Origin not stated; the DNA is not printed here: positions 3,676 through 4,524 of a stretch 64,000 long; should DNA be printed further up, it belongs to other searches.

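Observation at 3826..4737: RGG-repeat / zinc-ribbon / histone-H1-like-tail protein adjacent to a cold-shock protein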

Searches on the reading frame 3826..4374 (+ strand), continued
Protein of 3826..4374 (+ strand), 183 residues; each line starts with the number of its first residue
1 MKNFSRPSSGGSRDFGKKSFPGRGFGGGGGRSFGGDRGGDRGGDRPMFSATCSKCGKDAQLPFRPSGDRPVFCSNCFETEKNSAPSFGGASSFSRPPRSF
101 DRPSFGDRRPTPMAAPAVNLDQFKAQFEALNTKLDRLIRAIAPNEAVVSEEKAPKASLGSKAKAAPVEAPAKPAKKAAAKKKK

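Call 51: search_protein_families(library=ncbifam, proteins=[L018:10476-11924:+, L045:7285-8733:+, L027:8475-9989:-, L061:6939-8429:-, L046:10397-11932:+, L058:10268-11662:+], max_evalue=0.00001)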
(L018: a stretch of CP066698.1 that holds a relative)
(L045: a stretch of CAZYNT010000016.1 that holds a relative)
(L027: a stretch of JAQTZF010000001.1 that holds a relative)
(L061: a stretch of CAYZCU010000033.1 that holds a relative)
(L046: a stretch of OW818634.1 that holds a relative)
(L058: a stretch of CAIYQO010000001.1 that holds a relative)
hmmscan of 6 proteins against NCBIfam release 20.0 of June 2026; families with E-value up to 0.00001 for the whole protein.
L018:10476-11924:+ (483 aa): 185 families (the best 25 are shown)
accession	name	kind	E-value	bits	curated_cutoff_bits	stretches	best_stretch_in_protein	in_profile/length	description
NF000355.4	ribo_prot_ABC_F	equivalog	4.6e-96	322.7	380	1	7-473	3-493/499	ribosomal protection-like ABC-F family protein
NF011646.0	PRK15064.1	equivalog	4.2e-74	249.9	762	2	123-472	149-501/530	ABC-F family ATPase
NF008775.0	PRK11819.1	equivalog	3e-69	234.1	599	2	102-471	140-507/556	energy-dependent translational throttle protein EttA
TIGR03719.1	ABC_ABC_ChvD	subfamily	1.5e-68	231.8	806.75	2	103-471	139-505/552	energy-dependent translational throttle protein EttA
NF000169.2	ABCF_Sal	exception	4.4e-68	230.3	725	2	119-473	123-495/542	Sal family ABC-F type ribosomal protection protein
NF050005.1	ABC_ATPase_Uup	equivalog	1.1e-64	218.8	900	2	116-471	146-502/636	ATP-binding cassette ATPase Uup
NF008358.0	PRK11147.1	equivalog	8.7e-61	205.9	936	2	117-470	147-501/635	ABC transporter ATP-binding protein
NF043038.1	ABCF_CplR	exception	2.4e-56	191.6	780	2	269-472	257-462/544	ABC-F type ribosomal protection protein CplR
NF000168.2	ABCF_Msr_all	exception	3.1e-55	187.7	680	2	3-265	2-234/487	Msr family ABC-F type ribosomal protection protein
NF000171.1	ABCF_producer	exception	3.1e-55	187.6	800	2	117-468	154-523/541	TlrC/CarA/OleB/SrmB family ABC-F type ribosomal protection protein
NF000170.2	ABCF_Vga_all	exception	4.3e-55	187.2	725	2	220-472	201-446/521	Vga family ABC-F type ribosomal protection protein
NF007921.0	PRK10636.1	equivalog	2.9e-53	181.1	917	2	103-470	125-491/638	ABC transporter ATP-binding protein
NF000514.1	ABCF_OptrA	exception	1.2e-43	149.4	1450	1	122-472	178-525/655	ABC-F type ribosomal protection protein OptrA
NF000166.1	ABCF_CarA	exception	2.7e-43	148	1050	3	119-226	166-275/556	ABC-F type ribosomal protection protein Car(A)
NF040873.1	AztA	equivalog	3.2e-43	147.5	220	2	19-186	4-182/191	zinc ABC transporter ATP-binding protein AztA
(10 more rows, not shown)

L045:7285-8733:+ (483 aa): 186 families (the best 25 are shown)
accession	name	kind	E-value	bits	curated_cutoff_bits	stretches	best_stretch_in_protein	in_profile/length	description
NF000355.4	ribo_prot_ABC_F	equivalog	1.1e-91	308.2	380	1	7-473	3-493/499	ribosomal protection-like ABC-F family protein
NF011646.0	PRK15064.1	equivalog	5.1e-69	233.1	762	2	117-472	143-501/530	ABC-F family ATPase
NF008775.0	PRK11819.1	equivalog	2.1e-66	224.7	599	2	102-472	140-508/556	energy-dependent translational throttle protein EttA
TIGR03719.1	ABC_ABC_ChvD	subfamily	1e-65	222.4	806.75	2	102-472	138-506/552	energy-dependent translational throttle protein EttA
NF000169.2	ABCF_Sal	exception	1.6e-64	218.5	725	2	119-473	123-495/542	Sal family ABC-F type ribosomal protection protein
NF050005.1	ABC_ATPase_Uup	equivalog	2e-62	211.3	900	2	103-471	135-502/636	ATP-binding cassette ATPase Uup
NF008358.0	PRK11147.1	equivalog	2.6e-59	201.1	936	2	103-471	135-502/635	ABC transporter ATP-binding protein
NF000171.1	ABCF_producer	exception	2.6e-58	197.8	800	2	106-470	142-525/541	TlrC/CarA/OleB/SrmB family ABC-F type ribosomal protection protein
NF007921.0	PRK10636.1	equivalog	2.9e-58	197.6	917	2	102-466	124-487/638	ABC transporter ATP-binding protein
NF000170.2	ABCF_Vga_all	exception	1.1e-52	179.2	725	2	215-472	196-446/521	Vga family ABC-F type ribosomal protection protein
NF043038.1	ABCF_CplR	exception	2.5e-52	178.3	780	2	269-472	257-462/544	ABC-F type ribosomal protection protein CplR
NF000168.2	ABCF_Msr_all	exception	5.7e-52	176.9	680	2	3-271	2-242/487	Msr family ABC-F type ribosomal protection protein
NF000166.1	ABCF_CarA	exception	1e-46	159.2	1050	3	319-465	385-531/556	ABC-F type ribosomal protection protein Car(A)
NF000514.1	ABCF_OptrA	exception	5.6e-46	157.1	1450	1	123-472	179-525/655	ABC-F type ribosomal protection protein OptrA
NF045691.1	ABCF_VgaF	exception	8.9e-46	156.4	975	3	321-472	297-445/459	ABC-F type ribosomal protection protein Vga(F)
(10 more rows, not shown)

L027:8475-9989:- (504 aa): 190 families (the best 25 are shown)
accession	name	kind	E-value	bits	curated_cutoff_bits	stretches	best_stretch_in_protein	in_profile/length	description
NF000355.4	ribo_prot_ABC_F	equivalog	5.4e-118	395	380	2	261-478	275-493/499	ribosomal protection-like ABC-F family protein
NF011646.0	PRK15064.1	equivalog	6.9e-93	311.9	762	2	123-478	142-502/530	ABC-F family ATPase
NF000169.2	ABCF_Sal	exception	3.2e-86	290.1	725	3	299-478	316-495/542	Sal family ABC-F type ribosomal protection protein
NF050005.1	ABC_ATPase_Uup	equivalog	2e-81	274.1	900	2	123-476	143-502/636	ATP-binding cassette ATPase Uup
NF000170.2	ABCF_Vga_all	exception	5.6e-81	272.6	725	2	236-478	207-447/521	Vga family ABC-F type ribosomal protection protein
NF008775.0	PRK11819.1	equivalog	7.8e-80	269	599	2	90-475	118-506/556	energy-dependent translational throttle protein EttA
TIGR03719.1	ABC_ABC_ChvD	subfamily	5.9e-79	266.1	806.75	2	92-475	118-504/552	energy-dependent translational throttle protein EttA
NF008358.0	PRK11147.1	equivalog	3.4e-76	256.8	936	2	123-475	143-501/635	ABC transporter ATP-binding protein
NF000168.2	ABCF_Msr_all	exception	1.6e-75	254.6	680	2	262-477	261-471/487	Msr family ABC-F type ribosomal protection protein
NF007921.0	PRK10636.1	equivalog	3.7e-74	250.1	917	2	119-475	132-491/638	ABC transporter ATP-binding protein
NF043038.1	ABCF_CplR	exception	4.3e-69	233.6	780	2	262-477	251-462/544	ABC-F type ribosomal protection protein CplR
NF000167.2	ABCF_Lsa_all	exception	4.4e-67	227.1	750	2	19-254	3-232/492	Lsa family ABC-F type ribosomal protection protein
NF000171.1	ABCF_producer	exception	1.6e-58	198.5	800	3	253-478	306-528/541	TlrC/CarA/OleB/SrmB family ABC-F type ribosomal protection protein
NF045691.1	ABCF_VgaF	exception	2e-56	191.5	975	4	359-481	327-449/459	ABC-F type ribosomal protection protein Vga(F)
NF000514.1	ABCF_OptrA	exception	3e-56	191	1450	1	111-477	157-525/655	ABC-F type ribosomal protection protein OptrA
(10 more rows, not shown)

L061:6939-8429:- (496 aa): 182 families (the best 25 are shown)
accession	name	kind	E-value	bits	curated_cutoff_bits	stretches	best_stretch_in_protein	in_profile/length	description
NF000355.4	ribo_prot_ABC_F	equivalog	9.5e-90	301.8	380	1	14-488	2-494/499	ribosomal protection-like ABC-F family protein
NF008775.0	PRK11819.1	equivalog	1.9e-65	221.5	599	2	108-487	136-509/556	energy-dependent translational throttle protein EttA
NF011646.0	PRK15064.1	equivalog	2.8e-64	217.4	762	2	133-487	152-502/530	ABC-F family ATPase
TIGR03719.1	ABC_ABC_ChvD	subfamily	3.9e-64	217.2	806.75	2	107-487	133-507/552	energy-dependent translational throttle protein EttA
NF050005.1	ABC_ATPase_Uup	equivalog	8.5e-63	212.5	900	2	109-486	131-503/636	ATP-binding cassette ATPase Uup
NF000169.2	ABCF_Sal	exception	1.1e-62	212.5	725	2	127-486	121-494/542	Sal family ABC-F type ribosomal protection protein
NF007921.0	PRK10636.1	equivalog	2.7e-57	194.4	917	2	121-481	134-488/638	ABC transporter ATP-binding protein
NF008358.0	PRK11147.1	equivalog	1.2e-56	192.3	936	2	109-486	131-503/635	ABC transporter ATP-binding protein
NF000168.2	ABCF_Msr_all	exception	1.8e-56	191.8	680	2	12-286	3-247/487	Msr family ABC-F type ribosomal protection protein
NF000170.2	ABCF_Vga_all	exception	1.3e-53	182.3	725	1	26-487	14-447/521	Vga family ABC-F type ribosomal protection protein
NF000171.1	ABCF_producer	exception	2e-53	181.7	800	2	130-479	157-520/541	TlrC/CarA/OleB/SrmB family ABC-F type ribosomal protection protein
NF043038.1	ABCF_CplR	exception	1.5e-48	165.8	780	2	136-493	95-468/544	ABC-F type ribosomal protection protein CplR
NF000514.1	ABCF_OptrA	exception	8.8e-46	156.5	1450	1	103-486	152-525/655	ABC-F type ribosomal protection protein OptrA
NF000166.1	ABCF_CarA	exception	5e-45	153.7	1050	3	131-238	168-271/556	ABC-F type ribosomal protection protein Car(A)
NF000167.2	ABCF_Lsa_all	exception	1.1e-40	140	750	2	15-249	4-227/492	Lsa family ABC-F type ribosomal protection protein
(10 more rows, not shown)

L046:10397-11932:+ (512 aa): 36 families (the best 25 are shown)
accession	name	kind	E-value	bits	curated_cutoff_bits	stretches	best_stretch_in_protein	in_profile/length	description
NF053631.1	RNA_helic_CshA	equivalog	7.2e-129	430.4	646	1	34-401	1-371/434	degradosome RNA helicase CshA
NF008744.0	PRK11776.1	equivalog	3.6e-111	372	524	1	33-405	5-380/460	ATP-dependent RNA helicase DbpA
NF053711.1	RNA_heli_RhlE1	exception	8e-111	370.8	750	1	34-409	3-386/434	RNA helicase RhlE1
NF007882.0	PRK10590.1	equivalog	2.8e-105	352.9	743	1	34-443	3-421/456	ATP-dependent RNA helicase RhlE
NF053710.1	RNA_heli_RhlE2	exception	9.6e-101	338.1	925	1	34-442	3-422/635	RNA helicase RhlE2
NF053636.1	DDHlcsCsdAPsy1082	equivalog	3.3e-96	322.8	890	1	34-453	5-432/512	DEAD/DEAH box helicase CsdA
NF008394.0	PRK11192.1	equivalog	1.3e-95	320.8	507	1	33-449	4-428/441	ATP-dependent RNA helicase SrmB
NF008642.0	PRK11634.1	equivalog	4.6e-95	319.3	989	1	33-394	7-372/628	DEAD/DEAH family ATP-dependent RNA helicase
NF003419.0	PRK04837.1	equivalog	7.5e-92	308.3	588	1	32-428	9-416/424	ATP-dependent RNA helicase RhlB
NF002340.1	PRK01297.1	equivalog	5e-88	295.4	564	1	33-390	2-372/372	ATP-dependent RNA helicase RhlB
NF003390.0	PRK04537.1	equivalog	9.2e-82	275.9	732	1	39-392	16-382/572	ATP-dependent RNA helicase RhlB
TIGR01389.1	recQ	equivalog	8.4e-23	80.6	640.2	1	58-400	17-359/591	DNA helicase RecQ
TIGR00614.1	recQ_fam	subfamily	2.2e-19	69.6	219.8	1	56-407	13-366/470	RecQ family ATP-dependent DNA helicase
NF010337.0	PRK13766.1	equivalog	5.4e-19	67.8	610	2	265-394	364-505/781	Hef nuclease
TIGR04121.1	DEXH_lig_assoc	equivalog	1.6e-16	59.3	850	1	56-374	15-359/804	ligase-associated DNA damage response DEXH box helicase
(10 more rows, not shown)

L058:10268-11662:+ (465 aa): 30 families (the best 25 are shown)
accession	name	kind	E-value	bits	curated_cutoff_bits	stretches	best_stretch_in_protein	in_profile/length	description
NF053710.1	RNA_heli_RhlE2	exception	1.2e-127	427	925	1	45-423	1-387/635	RNA helicase RhlE2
NF007882.0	PRK10590.1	equivalog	3.4e-118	395.5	743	1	45-438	1-398/456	ATP-dependent RNA helicase RhlE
NF053631.1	RNA_helic_CshA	equivalog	6.3e-117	391.1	646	1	47-415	1-367/434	degradosome RNA helicase CshA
NF053711.1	RNA_heli_RhlE1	exception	1.1e-112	377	750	1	45-418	1-377/434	RNA helicase RhlE1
NF008744.0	PRK11776.1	equivalog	9.1e-111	370.6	524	1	45-421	4-378/460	ATP-dependent RNA helicase DbpA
NF008394.0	PRK11192.1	equivalog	2e-108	363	507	1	45-413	3-375/441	ATP-dependent RNA helicase SrmB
NF053636.1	DDHlcsCsdAPsy1082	equivalog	4.8e-103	345.4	890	1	45-439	3-395/512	DEAD/DEAH box helicase CsdA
NF008642.0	PRK11634.1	equivalog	2.2e-94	317.1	989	1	45-415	6-375/628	DEAD/DEAH family ATP-dependent RNA helicase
NF002340.1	PRK01297.1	equivalog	1.8e-89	300.1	564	1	46-407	2-371/372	ATP-dependent RNA helicase RhlB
NF003419.0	PRK04837.1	equivalog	1.5e-86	290.8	588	1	46-410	10-381/424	ATP-dependent RNA helicase RhlB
NF003390.0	PRK04537.1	equivalog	4.5e-80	270.3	732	1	45-414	9-386/572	ATP-dependent RNA helicase RhlB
NF010337.0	PRK13766.1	equivalog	5.3e-21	74.4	610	2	275-392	356-480/781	Hef nuclease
TIGR04121.1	DEXH_lig_assoc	equivalog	5.4e-21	74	850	1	67-398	13-365/804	ligase-associated DNA damage response DEXH box helicase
TIGR03817.1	DECH_helic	hypoth_equivalog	1.7e-18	66.2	874.1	1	52-200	21-167/742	helicase/secretion neighborhood putative DEAH-box helicase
TIGR01389.1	recQ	equivalog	3.3e-18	65.5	640.2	1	63-399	9-338/591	DNA helicase RecQ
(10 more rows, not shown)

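Call 52: search_protein_families(library=pfam, proteins=[L018:10476-11924:+, L027:8475-9989:-, L041:10419-10778:+, L014:10495-11502:+], max_evalue=0.0001)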
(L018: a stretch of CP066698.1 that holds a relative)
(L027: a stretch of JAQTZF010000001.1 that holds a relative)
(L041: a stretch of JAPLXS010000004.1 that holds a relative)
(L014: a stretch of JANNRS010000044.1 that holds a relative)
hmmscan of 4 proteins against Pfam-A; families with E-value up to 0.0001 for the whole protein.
L018:10476-11924:+ (483 aa): 7 families
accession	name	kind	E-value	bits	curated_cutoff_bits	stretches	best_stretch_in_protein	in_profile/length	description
PF00005.33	ABC_tran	-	3.4e-43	148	25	2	23-155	1-137/137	ABC transporter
PF13304.12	AAA_21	-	8.2e-15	56.1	27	0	407-469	235-303/304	AAA domain, putative AbiEii toxin, Type IV TA system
PF03193.22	RsgA_GTPase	-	8.6e-09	35.9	30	0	269-346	61-133/174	RsgA GTPase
PF13555.12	AAA_29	-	1.7e-08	34.5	27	0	315-337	17-39/61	P-loop containing region of AAA domain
PF13401.12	AAA_22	-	5e-07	30.5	27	0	323-390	8-72/130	AAA domain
PF13191.12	AAA_16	-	1.9e-06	28.9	32.6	0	323-358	27-63/167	AAA ATPase domain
PF02463.25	SMC_N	-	7e-06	26.1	40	0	320-346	24-52/220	RecF/RecN/SMC N terminal domain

L027:8475-9989:- (504 aa): 15 families
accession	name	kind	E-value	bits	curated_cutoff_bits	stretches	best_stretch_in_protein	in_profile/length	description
PF00005.33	ABC_tran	-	3.2e-59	199.9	25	2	36-165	2-137/137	ABC transporter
PF13304.12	AAA_21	-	6.3e-19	69.6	27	0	327-365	2-46/304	AAA domain, putative AbiEii toxin, Type IV TA system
PF02463.25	SMC_N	-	2.2e-13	50.6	40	1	403-477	135-205/220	RecF/RecN/SMC N terminal domain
PF13555.12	AAA_29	-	2.3e-09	37.3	27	0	320-352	18-50/61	P-loop containing region of AAA domain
PF03193.22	RsgA_GTPase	-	7e-09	36.2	30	0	9-74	71-135/174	RsgA GTPase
PF01926.29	MMR_HSR1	-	9.2e-07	29.4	21.9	0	47-75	1-28/113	50S ribosome-binding GTPase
PF13476.12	AAA_23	-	1e-06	30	27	0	35-66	10-40/201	AAA domain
PF12848.13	ABC_tran_Xtn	-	1.4e-06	28.7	25.9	1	210-277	5-73/85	ABC transporter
PF00006.31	ATP-synt_ab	-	5.3e-06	26.7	29.5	0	37-90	6-57/213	ATP synthase alpha/beta family, nucleotide-binding domain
PF13401.12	AAA_22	-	5.7e-06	27.1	27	0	324-361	5-37/130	AAA domain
PF00350.29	Dynamin_N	-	7.7e-06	26.5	27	0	48-89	1-42/168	Dynamin family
PF13671.12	AAA_33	-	2.2e-05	25.2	27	0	328-360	3-32/143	AAA domain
PF13191.12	AAA_16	-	2.4e-05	25.3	32.6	0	322-351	22-51/167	AAA ATPase domain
PF20720.3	nSTAND3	-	3.1e-05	24.2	27.2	0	33-72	5-44/155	Novel STAND NTPase 3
PF13238.12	AAA_18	-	9.4e-05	23.3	29.4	0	327-378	1-58/128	AAA domain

L041:10419-10778:+ (120 aa): 1 family
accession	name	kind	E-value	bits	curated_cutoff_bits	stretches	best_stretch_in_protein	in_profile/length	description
PF01541.30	GIY-YIG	-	1.7e-16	60.7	22.6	1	38-111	1-76/78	GIY-YIG catalytic domain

L014:10495-11502:+ (336 aa): 1 family
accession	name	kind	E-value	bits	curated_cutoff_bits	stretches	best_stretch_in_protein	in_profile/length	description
PF01594.21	AI-2E_transport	-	3.7e-52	178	34.3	1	11-329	4-326/327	AI-2E family transporter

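Call 67: find_encoding_contigs(protein=window:3826-4374:+, flank=2000, max_places=3)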
Protein window:3826-4374:+ (183 aa): no gene with exactly this product is on record in the collection.

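Call 85: find_related_loci(query=A1, collection=metagenome_contigs, flank=5000)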
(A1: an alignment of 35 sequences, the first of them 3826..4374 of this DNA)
Query A1 (183 aa) in metagenome_contigs; peptide patterns used: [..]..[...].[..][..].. (x = any residue, [..] = any of these).
600 stretches matched a pattern (row limit reached: there are more); 586 encode a relative of the query (tblastn E <= 1e-3); the best 80 are kept; 80 distinct loci.
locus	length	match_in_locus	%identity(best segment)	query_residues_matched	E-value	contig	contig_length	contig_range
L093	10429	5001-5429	47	1-147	7e-29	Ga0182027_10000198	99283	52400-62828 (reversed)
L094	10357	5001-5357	44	44-174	8e-25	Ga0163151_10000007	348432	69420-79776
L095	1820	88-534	37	28-180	6e-25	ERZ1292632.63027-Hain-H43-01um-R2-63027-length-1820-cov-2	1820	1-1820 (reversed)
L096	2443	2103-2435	48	33-142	6e-24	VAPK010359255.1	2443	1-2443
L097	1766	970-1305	45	29-144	1e-23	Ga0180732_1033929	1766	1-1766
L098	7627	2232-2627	39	28-172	2e-23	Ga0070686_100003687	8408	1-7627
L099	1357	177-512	45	29-144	1e-23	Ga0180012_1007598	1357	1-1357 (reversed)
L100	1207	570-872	41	44-143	2e-21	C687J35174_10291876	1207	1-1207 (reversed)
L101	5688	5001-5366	41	40-181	9e-21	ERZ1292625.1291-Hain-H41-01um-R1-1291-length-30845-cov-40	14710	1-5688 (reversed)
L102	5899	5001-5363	40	28-142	2e-20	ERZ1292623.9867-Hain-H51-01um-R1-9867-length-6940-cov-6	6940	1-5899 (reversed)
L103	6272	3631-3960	40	25-153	4e-20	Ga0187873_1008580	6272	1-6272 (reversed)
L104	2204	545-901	38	47-166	3e-20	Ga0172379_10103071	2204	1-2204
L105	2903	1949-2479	36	29-179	3e-20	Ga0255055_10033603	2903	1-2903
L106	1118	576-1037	37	27-181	2e-19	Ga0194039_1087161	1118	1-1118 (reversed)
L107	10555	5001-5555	31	1-174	4e-19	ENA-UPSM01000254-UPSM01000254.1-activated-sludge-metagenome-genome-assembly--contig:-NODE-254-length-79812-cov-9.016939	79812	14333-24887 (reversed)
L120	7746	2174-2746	33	1-159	1e-17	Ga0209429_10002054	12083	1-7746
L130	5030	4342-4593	50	23-105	6e-17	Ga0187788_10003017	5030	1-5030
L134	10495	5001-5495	30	1-158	2e-16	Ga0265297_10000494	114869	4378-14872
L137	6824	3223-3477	36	47-142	2e-16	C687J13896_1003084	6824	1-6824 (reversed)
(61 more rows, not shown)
